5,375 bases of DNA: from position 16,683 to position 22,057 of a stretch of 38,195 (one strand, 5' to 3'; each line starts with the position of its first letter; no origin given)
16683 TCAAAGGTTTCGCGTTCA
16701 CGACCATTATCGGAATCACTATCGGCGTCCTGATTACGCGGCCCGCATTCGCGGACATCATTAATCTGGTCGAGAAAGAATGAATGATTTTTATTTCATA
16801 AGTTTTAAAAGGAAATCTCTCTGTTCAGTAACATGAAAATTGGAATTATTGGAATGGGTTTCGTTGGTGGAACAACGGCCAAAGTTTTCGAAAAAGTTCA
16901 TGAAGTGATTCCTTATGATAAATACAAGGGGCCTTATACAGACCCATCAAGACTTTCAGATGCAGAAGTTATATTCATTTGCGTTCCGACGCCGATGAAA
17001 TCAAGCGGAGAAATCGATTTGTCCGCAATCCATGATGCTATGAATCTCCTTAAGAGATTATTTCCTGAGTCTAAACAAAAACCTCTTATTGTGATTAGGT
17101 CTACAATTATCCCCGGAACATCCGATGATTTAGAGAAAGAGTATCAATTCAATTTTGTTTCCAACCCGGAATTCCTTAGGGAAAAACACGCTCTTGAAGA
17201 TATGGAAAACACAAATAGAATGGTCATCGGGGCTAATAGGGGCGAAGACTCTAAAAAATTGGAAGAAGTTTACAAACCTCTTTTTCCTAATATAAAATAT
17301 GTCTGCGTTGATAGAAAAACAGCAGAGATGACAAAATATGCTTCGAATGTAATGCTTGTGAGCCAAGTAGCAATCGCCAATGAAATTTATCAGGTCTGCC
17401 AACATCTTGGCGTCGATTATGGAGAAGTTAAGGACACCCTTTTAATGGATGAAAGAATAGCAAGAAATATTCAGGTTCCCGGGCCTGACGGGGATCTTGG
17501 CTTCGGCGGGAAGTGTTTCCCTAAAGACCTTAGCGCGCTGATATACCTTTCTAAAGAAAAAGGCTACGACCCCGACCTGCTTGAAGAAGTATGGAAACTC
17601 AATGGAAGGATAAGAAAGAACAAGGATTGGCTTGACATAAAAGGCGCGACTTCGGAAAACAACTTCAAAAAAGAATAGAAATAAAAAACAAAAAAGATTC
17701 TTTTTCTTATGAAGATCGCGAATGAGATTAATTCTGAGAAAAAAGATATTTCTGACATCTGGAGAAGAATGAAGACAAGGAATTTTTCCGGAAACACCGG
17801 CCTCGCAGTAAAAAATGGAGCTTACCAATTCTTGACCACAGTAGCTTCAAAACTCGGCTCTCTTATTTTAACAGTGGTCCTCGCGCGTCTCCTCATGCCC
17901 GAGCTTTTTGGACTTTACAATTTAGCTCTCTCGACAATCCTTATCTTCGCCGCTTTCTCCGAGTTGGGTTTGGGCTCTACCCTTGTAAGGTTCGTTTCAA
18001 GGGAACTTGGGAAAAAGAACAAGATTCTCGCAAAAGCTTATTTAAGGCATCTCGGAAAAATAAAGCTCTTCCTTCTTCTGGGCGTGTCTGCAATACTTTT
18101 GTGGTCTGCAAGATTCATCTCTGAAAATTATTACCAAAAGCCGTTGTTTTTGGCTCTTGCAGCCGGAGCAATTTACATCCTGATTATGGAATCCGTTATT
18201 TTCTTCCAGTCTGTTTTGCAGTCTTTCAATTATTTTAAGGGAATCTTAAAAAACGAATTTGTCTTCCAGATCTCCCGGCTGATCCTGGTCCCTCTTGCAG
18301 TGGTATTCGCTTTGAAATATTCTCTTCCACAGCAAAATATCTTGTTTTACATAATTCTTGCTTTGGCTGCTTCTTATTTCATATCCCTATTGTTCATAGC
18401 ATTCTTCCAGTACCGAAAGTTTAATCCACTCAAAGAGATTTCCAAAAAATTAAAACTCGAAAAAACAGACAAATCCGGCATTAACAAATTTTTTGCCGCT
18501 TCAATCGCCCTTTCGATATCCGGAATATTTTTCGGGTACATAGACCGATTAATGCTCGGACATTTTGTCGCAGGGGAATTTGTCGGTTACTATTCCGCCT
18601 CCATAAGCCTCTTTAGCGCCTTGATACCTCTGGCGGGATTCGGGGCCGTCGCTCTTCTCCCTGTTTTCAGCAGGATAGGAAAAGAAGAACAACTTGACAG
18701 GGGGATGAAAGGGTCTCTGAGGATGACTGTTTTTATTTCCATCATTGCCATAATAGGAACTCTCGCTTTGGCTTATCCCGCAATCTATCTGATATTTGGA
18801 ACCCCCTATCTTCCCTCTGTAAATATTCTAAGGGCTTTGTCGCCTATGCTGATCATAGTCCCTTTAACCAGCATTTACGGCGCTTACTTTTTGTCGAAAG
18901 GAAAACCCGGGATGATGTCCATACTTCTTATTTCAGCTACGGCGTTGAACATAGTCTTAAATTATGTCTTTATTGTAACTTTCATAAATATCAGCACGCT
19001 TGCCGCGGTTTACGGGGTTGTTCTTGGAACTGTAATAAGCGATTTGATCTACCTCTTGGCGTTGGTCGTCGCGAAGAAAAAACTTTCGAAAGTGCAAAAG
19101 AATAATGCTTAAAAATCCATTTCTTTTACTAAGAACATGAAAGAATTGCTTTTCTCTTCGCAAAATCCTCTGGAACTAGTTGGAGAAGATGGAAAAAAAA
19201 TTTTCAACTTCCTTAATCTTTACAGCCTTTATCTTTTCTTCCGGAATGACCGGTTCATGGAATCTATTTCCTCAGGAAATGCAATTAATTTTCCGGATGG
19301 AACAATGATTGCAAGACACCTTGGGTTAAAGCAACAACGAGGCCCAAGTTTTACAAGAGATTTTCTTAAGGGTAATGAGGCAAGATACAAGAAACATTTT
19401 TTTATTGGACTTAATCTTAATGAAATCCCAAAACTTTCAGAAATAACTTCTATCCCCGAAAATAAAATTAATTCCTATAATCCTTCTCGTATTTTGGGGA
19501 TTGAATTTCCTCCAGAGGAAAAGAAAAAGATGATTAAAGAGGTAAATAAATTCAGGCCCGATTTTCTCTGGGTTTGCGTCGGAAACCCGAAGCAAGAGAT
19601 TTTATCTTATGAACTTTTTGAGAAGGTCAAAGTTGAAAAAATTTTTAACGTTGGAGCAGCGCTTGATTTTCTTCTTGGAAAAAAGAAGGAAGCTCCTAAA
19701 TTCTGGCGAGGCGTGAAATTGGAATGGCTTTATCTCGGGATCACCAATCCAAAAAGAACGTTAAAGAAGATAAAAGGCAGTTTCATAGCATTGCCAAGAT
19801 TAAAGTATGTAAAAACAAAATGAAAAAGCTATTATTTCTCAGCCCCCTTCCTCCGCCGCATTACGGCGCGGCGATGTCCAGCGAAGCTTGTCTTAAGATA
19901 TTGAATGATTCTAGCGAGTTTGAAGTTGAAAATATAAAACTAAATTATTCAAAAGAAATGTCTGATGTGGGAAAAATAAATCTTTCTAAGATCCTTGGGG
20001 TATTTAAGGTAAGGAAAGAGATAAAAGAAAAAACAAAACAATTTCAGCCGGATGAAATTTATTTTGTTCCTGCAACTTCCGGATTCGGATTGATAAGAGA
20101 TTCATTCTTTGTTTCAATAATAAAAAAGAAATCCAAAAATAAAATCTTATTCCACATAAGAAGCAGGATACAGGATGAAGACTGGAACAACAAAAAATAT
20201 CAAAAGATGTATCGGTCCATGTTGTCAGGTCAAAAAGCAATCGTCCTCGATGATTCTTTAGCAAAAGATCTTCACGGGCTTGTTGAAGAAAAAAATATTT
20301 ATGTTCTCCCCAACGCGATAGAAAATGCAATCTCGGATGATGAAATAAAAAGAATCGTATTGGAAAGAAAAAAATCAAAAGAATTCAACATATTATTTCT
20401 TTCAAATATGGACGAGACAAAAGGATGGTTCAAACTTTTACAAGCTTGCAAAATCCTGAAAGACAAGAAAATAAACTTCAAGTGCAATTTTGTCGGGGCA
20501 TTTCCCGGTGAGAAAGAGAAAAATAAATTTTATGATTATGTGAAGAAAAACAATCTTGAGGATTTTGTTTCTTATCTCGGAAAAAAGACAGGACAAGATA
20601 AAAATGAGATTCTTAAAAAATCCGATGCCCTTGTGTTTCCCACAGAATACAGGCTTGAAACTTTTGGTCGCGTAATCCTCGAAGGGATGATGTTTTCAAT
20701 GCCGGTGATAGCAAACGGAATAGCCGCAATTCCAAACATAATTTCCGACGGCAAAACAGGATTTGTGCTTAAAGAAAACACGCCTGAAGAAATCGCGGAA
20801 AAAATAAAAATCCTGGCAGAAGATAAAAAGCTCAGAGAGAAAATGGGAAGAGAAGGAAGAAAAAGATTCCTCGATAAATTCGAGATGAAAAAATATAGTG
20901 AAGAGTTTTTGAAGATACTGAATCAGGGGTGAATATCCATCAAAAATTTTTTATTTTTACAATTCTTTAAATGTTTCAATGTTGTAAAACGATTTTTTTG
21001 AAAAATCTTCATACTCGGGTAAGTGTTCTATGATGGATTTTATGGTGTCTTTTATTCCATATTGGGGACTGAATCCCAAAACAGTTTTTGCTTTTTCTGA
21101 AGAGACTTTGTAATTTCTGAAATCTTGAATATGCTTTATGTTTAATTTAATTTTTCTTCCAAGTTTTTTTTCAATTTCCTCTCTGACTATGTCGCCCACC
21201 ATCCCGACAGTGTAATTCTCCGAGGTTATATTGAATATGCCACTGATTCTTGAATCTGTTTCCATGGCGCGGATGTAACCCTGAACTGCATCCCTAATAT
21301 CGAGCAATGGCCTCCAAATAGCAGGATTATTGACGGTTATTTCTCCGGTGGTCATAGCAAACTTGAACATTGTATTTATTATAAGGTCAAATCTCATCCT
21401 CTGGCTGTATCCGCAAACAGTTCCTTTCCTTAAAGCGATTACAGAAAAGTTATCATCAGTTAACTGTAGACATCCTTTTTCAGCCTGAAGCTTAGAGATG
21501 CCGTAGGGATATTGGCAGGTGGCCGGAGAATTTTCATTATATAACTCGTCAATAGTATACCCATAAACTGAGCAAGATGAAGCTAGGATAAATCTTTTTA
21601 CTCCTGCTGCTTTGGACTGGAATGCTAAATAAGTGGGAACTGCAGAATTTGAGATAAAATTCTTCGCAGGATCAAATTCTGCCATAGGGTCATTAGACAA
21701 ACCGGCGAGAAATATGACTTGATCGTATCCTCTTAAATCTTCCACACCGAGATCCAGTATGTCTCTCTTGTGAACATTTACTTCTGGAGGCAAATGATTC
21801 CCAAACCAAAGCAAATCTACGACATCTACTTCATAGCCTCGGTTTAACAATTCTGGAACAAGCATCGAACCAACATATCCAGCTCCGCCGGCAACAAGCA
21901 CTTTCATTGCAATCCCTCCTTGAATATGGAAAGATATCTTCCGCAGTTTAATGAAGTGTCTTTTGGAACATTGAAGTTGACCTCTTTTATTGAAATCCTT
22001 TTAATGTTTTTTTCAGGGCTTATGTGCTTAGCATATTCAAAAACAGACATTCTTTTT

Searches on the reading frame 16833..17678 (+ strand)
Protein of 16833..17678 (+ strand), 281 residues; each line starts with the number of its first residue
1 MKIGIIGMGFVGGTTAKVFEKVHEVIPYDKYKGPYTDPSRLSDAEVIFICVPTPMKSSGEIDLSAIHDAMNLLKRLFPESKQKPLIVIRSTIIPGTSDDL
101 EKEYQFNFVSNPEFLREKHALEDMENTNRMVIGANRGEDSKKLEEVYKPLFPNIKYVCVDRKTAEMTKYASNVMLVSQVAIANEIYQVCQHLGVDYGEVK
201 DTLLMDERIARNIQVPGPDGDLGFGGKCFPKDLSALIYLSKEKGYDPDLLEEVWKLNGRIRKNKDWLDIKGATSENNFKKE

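Call 9: search_protein_families(library=pfam, proteins=[window:16833-17678:+])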
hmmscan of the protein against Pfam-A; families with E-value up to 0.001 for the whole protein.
window:16833-17678:+ (281 aa): 2 families
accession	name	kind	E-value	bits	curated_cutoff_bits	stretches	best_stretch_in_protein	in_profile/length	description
PF03721.20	UDPG_MGDP_dh_N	-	1.1e-26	94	27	1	39-145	72-186/187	UDP-glucose/GDP-mannose dehydrogenase family, NAD binding domain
PF00984.24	UDPG_MGDP_dh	-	1.1e-25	90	25.4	1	162-257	1-92/94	UDP-glucose/GDP-mannose dehydrogenase family, central domain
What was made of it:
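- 16833..17678 (+): Short nucleotide-sugar dehydrogenase (ugd-like), the first gene of the resident island. Pfam UDPG_MGDP_dh_N plus the central domain (call 9).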

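Call 14: find_encoding_contigs(protein=window:16833-17678:+, flank=10000, max_places=10)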
Protein window:16833-17678:+ (281 aa): 1 contig read that carries it; 1 place shown.
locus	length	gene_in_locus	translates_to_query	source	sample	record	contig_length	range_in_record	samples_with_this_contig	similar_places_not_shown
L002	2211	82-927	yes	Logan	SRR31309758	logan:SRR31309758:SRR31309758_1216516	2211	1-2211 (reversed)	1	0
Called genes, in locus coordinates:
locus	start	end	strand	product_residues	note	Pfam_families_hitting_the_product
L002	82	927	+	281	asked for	PF03721:UDPG_MGDP_dh_N, PF00984:UDPG_MGDP_dh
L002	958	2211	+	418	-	?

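Call 44: search_protein_families(library=ncbifam, proteins=[window:16833-17678:+])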
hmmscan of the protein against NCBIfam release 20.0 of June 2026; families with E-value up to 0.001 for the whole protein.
window:16833-17678:+ (281 aa): 7 families
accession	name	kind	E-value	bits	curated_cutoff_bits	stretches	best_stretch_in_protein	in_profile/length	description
TIGR03026.1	NDP-sugDHase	subfamily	1.1e-61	208.9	189.8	1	36-261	68-297/413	nucleotide sugar dehydrogenase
NF041297.1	UDPGDh_AglM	equivalog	6.5e-54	183.5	670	1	36-259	67-299/429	UDP-glucose 6-dehydrogenase AglM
NF047673.2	TeichurnBiosyTuaD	equivalog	4.2e-42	144.8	700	1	39-261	73-294/439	UDP-glucose 6-dehydrogenase TuaD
NF040825.1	UDPMaNacDH_Arch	equivalog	2.5e-16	59.5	750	1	20-242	53-272/418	UDP-N-acetyl-D-mannosamine dehydrogenase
NF011631.0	PRK15057.1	equivalog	2.7e-16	59.7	757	1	82-237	109-262/388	UDP-glucose 6-dehydrogenase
NF008286.0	PRK11064.1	equivalog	1e-13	50.7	459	1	119-230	165-268/420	UDP-N-acetyl-D-mannosamine dehydrogenase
NF011729.0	PRK15182.1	equivalog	6.2e-05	21.9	592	0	45-258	78-291/425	Vi polysaccharide biosynthesis UDP-N-acetylglucosamine C-6 dehydrogenase TviB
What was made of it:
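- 16833..17678 (+): TIGR03026 at 208.9 bits, above the 189.8-bit cut-off (call 44).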

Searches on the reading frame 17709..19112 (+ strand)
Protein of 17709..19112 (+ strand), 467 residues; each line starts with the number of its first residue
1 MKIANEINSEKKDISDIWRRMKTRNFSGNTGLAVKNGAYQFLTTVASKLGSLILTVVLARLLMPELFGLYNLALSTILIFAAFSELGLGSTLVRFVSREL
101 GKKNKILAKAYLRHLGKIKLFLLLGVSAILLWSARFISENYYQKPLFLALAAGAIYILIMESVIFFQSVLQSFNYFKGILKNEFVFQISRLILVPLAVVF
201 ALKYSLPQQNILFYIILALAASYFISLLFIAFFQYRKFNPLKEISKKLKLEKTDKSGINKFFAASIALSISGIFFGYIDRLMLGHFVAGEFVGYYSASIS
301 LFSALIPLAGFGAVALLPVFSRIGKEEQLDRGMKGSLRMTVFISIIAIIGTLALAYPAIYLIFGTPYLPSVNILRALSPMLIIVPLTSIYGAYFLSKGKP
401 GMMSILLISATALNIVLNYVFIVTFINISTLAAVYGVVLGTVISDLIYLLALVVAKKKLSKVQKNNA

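Call 9: search_protein_families(library=pfam, proteins=[window:17709-19112:+])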
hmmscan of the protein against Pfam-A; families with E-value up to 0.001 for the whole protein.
window:17709-19112:+ (467 aa): 3 families
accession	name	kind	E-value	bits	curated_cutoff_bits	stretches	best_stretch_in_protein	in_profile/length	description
PF01943.22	Polysacc_synt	-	8.2e-24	84.9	28.2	1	34-323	2-273/274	Polysaccharide biosynthesis protein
PF13440.11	Polysacc_synt_3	-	1.6e-13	51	23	1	57-371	1-292/293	Polysaccharide biosynthesis protein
PF01554.23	MatE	-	6.3e-05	23.2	24.9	1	44-189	6-150/161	MatE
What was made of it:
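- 17709..19112 (+): Intact resident flippase, the conserved opening gene of the glycan island. Pfam Polysacc_synt (call 9).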

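Call 44: search_protein_families(library=ncbifam, proteins=[window:17709-19112:+])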
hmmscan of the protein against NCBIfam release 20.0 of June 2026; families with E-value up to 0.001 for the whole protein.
window:17709-19112:+ (467 aa): 5 families
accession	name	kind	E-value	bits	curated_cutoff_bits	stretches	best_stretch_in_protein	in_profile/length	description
TIGR02900.1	spore_V_B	equivalog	9.8e-12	44.4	372.3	2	48-273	16-239/488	stage V sporulation protein B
NF047674.1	TeichurnBiosyTuaB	equivalog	5.5e-08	32.3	580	1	48-438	23-391/469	teichuronic acid biosynthesis protein TuaB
NF007773.0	PRK10459.1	equivalog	6.2e-08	32.1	273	1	51-450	25-396/492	MOP flippase family protein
TIGR00797.1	matE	subfamily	1e-06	27.9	147.4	1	34-203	217-385/396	MATE family efflux transporter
NF058658.1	Oglyco_Wzx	exception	1.6e-06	27.5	720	1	42-434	19-386/478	O-glycosylation flippase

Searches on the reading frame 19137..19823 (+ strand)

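Call 9: search_protein_families(library=pfam, proteins=[window:19137-19823:+])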
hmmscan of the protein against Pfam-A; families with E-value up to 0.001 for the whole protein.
window:19137-19823:+ (228 aa): 1 family
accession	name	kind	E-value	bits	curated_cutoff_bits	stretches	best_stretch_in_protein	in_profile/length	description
PF03808.19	Glyco_tran_WecG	-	3.4e-27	95.8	27.4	1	51-210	4-166/168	Glycosyl transferase WecG/TagA/CpsF family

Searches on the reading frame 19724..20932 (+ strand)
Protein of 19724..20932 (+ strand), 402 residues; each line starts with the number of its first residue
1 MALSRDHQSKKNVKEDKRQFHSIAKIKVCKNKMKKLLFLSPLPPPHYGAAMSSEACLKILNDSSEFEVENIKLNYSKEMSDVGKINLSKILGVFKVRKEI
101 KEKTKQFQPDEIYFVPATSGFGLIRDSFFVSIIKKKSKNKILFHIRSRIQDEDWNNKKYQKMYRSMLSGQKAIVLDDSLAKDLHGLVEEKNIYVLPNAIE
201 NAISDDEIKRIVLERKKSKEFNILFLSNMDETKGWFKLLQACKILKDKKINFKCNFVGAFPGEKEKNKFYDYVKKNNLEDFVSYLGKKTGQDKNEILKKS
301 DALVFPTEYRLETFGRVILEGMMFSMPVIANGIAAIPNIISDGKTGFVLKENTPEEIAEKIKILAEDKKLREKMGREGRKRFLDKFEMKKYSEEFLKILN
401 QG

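Call 9: search_protein_families(library=pfam, proteins=[window:19724-20932:+])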
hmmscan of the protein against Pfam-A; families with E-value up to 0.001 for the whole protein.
window:19724-20932:+ (402 aa): 3 families
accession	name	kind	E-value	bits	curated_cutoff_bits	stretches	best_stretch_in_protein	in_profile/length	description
PF00534.26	Glycos_transf_1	-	2.7e-34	118.6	26.4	1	215-381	10-172/172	Glycosyl transferases group 1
PF13692.12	Glyco_trans_1_4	-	1.2e-23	84.4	27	1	221-367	2-142/142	Glycosyl transferases group 1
PF13524.12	Glyco_trans_1_2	-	5.9e-05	23.5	25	1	317-396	66-143/144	Glycosyl transferase-like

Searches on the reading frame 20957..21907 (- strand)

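Call 10: search_protein_families(library=pfam, proteins=[window:20957-21907:-])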
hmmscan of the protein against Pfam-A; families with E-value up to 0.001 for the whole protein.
window:20957-21907:- (316 aa): 7 families
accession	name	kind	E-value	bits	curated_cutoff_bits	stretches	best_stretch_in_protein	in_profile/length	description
PF01370.27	Epimerase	-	8.9e-29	101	20.9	1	3-227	1-239/240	NAD dependent epimerase/dehydratase family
PF16363.11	GDP_Man_Dehyd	-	1.3e-18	68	27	1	4-291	1-331/332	GDP-mannose 4,6 dehydratase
PF04321.23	RmlD_sub_bind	-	9.2e-09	35.2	27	1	1-231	1-216/287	RmlD substrate binding domain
PF01073.25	3Beta_HSD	-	9.8e-07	28.5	22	1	4-178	1-195/280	3-beta hydroxysteroid dehydrogenase/isomerase family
PF13460.12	NAD_binding_10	-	0.00011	22.5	27.2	1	7-116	1-103/184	NAD(P)H-binding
PF02719.21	Polysacc_synt_2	-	0.00013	21.7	20.2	0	60-217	77-219/293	Polysaccharide biosynthesis protein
PF07993.18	NAD_binding_4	-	0.00076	19.2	20.1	0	124-187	166-232/258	Male sterility protein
